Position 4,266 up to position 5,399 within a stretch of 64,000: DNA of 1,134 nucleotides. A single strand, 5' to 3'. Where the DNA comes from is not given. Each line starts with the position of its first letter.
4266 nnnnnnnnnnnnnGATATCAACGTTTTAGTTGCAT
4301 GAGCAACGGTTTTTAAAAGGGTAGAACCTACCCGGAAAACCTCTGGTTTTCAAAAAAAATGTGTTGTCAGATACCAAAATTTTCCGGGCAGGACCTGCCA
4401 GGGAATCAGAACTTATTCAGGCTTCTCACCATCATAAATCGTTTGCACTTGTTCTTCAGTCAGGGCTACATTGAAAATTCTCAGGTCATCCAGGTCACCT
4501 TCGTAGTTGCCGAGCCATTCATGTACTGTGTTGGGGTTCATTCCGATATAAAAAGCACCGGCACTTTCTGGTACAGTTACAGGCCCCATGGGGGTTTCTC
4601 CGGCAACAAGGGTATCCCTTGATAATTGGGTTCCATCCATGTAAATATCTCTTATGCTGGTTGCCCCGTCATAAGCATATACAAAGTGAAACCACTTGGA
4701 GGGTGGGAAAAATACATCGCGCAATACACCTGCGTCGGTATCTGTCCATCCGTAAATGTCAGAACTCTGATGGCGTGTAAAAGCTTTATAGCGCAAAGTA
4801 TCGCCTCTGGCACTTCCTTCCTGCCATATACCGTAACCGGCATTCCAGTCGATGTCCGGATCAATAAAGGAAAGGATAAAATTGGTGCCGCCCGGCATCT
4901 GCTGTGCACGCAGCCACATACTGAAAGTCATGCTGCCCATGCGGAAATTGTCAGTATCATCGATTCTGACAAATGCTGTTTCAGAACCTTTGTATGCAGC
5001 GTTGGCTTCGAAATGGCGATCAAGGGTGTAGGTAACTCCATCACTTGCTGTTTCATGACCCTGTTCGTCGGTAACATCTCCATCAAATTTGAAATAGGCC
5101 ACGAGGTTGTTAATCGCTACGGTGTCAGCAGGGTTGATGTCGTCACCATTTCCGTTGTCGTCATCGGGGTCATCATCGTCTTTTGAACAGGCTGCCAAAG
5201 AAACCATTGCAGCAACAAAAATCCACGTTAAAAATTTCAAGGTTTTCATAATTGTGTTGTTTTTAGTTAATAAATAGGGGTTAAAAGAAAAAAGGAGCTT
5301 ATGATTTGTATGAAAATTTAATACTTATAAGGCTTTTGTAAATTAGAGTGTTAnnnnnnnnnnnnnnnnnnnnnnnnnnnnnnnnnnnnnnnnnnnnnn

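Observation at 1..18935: A SusC/SusD locus built around EEP phosphoesterase-fold proteins and two GH144-like lipoproteins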

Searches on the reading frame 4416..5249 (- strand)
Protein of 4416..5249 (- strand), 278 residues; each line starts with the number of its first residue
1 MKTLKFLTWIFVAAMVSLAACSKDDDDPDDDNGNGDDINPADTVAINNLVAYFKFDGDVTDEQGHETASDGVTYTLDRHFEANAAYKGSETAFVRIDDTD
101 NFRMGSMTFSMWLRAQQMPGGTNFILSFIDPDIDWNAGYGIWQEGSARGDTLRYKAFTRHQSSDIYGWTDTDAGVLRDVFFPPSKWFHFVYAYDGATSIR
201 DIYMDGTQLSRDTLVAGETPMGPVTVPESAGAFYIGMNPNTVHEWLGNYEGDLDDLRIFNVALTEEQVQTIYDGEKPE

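Call 6: search_protein_families(library=pfam, proteins=[window:4416-5249:-], max_evalue=0.01)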
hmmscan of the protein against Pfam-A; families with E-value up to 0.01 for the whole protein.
window:4416-5249:- (278 aa): 2 families
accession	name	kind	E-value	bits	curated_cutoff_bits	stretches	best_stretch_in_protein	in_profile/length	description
PF13385.13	Laminin_G_3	-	1.3e-14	55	27.6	1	91-269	4-151/151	Concanavalin A-like lectin/glucanases superfamily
PF00354.24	Pentaxin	-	0.0055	16.9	25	0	183-275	82-170/194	Pentaxin family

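Call 7: search_protein_families(library=ncbifam, proteins=[window:4416-5249:-], max_evalue=0.001)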
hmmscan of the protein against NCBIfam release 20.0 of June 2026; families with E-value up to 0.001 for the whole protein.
window:4416-5249:- (278 aa): 0 families
